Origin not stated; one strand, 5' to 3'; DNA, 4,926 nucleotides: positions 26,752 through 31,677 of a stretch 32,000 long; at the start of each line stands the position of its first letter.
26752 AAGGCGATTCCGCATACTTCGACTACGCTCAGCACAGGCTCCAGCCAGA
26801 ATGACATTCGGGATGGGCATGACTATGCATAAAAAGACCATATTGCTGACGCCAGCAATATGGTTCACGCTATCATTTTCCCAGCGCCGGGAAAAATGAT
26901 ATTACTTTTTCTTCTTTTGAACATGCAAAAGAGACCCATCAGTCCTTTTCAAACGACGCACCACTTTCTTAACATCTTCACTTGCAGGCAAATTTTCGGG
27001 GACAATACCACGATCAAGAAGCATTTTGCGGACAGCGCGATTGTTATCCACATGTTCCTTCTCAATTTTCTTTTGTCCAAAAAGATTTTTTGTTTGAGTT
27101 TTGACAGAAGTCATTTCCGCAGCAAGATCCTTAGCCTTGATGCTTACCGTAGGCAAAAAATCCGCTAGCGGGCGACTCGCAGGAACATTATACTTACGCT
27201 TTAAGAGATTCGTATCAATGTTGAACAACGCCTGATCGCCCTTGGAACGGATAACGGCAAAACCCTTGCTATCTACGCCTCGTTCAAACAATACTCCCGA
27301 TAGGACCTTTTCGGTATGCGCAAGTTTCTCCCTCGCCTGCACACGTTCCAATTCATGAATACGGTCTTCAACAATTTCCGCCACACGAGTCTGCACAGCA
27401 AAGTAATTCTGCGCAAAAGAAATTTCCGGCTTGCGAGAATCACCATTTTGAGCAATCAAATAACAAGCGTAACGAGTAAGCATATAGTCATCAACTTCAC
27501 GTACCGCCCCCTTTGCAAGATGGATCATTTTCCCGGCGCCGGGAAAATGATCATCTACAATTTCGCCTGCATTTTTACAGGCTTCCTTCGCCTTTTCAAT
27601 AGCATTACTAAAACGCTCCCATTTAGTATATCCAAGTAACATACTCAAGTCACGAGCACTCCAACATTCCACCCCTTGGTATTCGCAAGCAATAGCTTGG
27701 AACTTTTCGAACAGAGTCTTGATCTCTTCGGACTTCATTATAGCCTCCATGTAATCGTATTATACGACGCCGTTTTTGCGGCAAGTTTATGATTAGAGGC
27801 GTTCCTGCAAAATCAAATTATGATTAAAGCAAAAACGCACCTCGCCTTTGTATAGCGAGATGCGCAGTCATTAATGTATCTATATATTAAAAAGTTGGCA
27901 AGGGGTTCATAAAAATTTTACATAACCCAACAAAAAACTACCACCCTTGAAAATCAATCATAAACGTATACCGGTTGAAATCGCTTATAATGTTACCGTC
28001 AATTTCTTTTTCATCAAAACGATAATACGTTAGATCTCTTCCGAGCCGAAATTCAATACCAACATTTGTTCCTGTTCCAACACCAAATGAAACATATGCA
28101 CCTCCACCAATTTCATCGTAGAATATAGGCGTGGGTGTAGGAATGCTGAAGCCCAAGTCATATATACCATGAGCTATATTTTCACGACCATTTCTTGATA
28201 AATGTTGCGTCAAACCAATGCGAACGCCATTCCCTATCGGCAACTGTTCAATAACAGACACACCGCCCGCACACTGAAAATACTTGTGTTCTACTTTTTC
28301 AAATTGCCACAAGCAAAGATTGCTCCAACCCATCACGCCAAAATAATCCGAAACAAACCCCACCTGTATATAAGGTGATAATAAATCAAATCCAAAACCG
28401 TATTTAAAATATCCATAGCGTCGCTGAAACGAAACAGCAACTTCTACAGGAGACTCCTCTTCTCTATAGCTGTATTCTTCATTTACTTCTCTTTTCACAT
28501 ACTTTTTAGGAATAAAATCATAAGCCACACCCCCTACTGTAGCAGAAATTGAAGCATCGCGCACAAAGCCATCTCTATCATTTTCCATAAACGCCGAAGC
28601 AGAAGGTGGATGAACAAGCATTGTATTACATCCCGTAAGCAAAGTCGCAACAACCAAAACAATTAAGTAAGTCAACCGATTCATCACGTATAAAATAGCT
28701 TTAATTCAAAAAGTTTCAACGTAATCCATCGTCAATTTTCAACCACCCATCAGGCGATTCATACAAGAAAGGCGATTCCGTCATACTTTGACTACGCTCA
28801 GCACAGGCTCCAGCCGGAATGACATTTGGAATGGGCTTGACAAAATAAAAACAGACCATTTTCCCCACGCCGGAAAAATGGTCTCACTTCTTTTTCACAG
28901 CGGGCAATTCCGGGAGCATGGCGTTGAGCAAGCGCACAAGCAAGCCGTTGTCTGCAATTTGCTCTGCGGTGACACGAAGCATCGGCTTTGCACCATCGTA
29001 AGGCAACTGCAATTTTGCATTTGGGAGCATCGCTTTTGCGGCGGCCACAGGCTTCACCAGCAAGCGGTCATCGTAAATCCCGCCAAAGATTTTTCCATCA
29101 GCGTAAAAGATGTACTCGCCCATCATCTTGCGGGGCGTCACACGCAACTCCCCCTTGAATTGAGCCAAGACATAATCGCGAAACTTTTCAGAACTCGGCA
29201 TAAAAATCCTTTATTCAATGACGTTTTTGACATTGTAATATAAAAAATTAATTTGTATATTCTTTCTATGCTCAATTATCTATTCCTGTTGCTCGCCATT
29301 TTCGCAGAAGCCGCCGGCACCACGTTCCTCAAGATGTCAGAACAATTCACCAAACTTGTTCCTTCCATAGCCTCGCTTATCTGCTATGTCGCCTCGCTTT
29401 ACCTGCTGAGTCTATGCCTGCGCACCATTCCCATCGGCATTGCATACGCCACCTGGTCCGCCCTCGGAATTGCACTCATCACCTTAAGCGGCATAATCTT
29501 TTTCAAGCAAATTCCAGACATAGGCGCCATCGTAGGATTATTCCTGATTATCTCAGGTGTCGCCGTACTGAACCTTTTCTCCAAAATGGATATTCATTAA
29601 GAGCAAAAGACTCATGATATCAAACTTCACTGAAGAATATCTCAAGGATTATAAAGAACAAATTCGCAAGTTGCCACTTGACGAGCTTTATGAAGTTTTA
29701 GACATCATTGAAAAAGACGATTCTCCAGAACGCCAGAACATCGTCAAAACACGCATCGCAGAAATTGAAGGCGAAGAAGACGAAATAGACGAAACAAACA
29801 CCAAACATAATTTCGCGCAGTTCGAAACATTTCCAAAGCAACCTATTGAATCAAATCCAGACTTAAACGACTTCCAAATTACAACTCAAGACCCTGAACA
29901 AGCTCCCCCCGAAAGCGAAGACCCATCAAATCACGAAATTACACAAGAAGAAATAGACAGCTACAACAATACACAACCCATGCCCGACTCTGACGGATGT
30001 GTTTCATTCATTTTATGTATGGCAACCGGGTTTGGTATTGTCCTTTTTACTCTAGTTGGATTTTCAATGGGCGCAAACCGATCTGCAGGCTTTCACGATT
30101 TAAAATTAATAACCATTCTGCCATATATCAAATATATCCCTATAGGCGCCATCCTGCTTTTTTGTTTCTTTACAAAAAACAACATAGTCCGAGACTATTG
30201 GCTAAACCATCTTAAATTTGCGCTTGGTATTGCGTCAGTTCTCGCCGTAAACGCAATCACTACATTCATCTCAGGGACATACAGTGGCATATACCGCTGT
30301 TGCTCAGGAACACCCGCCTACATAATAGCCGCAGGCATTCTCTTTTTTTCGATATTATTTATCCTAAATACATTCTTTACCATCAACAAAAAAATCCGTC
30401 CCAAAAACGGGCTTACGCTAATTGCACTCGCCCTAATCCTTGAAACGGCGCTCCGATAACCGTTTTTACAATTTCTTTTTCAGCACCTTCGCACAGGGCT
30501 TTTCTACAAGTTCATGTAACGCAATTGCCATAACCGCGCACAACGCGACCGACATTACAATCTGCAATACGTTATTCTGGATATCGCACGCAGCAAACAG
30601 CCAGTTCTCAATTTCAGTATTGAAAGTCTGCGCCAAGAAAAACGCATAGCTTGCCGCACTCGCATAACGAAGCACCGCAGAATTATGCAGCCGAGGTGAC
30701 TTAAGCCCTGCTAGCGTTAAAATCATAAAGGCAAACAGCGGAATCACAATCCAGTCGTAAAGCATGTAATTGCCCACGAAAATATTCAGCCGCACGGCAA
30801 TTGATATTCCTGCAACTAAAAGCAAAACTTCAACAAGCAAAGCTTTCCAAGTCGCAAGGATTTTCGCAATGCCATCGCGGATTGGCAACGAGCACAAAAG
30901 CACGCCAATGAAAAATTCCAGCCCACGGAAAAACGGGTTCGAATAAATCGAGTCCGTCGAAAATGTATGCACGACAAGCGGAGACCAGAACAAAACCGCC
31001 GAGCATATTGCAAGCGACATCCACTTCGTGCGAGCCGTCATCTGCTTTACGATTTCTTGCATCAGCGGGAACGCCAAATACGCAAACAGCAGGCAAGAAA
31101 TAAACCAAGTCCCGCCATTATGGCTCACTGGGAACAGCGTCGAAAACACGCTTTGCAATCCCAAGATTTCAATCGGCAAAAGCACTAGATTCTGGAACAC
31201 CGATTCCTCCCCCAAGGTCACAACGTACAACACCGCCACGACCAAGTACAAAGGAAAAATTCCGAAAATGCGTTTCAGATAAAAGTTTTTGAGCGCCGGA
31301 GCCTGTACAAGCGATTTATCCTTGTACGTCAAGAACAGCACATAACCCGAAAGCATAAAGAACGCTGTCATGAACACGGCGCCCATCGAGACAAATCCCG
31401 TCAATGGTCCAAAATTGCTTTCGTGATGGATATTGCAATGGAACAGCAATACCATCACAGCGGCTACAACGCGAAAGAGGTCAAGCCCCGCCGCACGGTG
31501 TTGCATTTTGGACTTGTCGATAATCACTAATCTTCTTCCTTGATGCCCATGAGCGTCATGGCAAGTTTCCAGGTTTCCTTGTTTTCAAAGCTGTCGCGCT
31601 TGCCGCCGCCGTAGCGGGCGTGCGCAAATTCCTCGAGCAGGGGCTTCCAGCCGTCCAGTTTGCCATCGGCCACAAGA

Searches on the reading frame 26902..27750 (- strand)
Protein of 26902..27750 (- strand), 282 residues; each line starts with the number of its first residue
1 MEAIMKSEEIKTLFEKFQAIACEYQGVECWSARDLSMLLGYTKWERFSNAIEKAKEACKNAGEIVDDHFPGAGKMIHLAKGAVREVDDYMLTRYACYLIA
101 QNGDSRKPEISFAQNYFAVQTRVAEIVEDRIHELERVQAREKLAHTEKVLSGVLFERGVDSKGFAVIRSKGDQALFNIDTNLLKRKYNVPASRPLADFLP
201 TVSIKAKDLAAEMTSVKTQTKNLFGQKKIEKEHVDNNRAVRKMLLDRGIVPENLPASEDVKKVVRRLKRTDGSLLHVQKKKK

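Call 71: search_protein_families(library=pfam, proteins=[window:26902-27750:-], max_evalue=0.001)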
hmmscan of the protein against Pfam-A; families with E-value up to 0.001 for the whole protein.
window:26902-27750:- (282 aa): 1 family
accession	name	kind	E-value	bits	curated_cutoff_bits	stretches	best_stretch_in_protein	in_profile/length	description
PF02498.22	Bro-N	-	1.9e-09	38.5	25.6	1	26-113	9-88/96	BRO family, N-terminal domain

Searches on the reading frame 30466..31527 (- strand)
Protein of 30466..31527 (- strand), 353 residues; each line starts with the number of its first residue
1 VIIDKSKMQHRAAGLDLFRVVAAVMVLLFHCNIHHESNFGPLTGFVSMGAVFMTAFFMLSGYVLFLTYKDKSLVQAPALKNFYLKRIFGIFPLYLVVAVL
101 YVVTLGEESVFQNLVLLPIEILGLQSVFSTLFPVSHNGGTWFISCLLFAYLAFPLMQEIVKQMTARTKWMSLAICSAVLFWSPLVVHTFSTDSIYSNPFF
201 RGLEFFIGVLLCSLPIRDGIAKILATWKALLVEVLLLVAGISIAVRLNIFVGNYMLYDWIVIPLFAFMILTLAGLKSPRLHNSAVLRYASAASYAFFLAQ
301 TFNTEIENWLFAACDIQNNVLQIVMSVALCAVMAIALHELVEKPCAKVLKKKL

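Call 71: search_protein_families(library=pfam, proteins=[window:30466-31527:-], max_evalue=0.001)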
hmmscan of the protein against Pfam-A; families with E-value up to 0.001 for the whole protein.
window:30466-31527:- (353 aa): 1 family
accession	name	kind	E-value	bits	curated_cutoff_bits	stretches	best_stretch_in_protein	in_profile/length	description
PF01757.29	Acyl_transf_3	-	1e-29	104.1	31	1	13-332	2-319/326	Acyltransferase domain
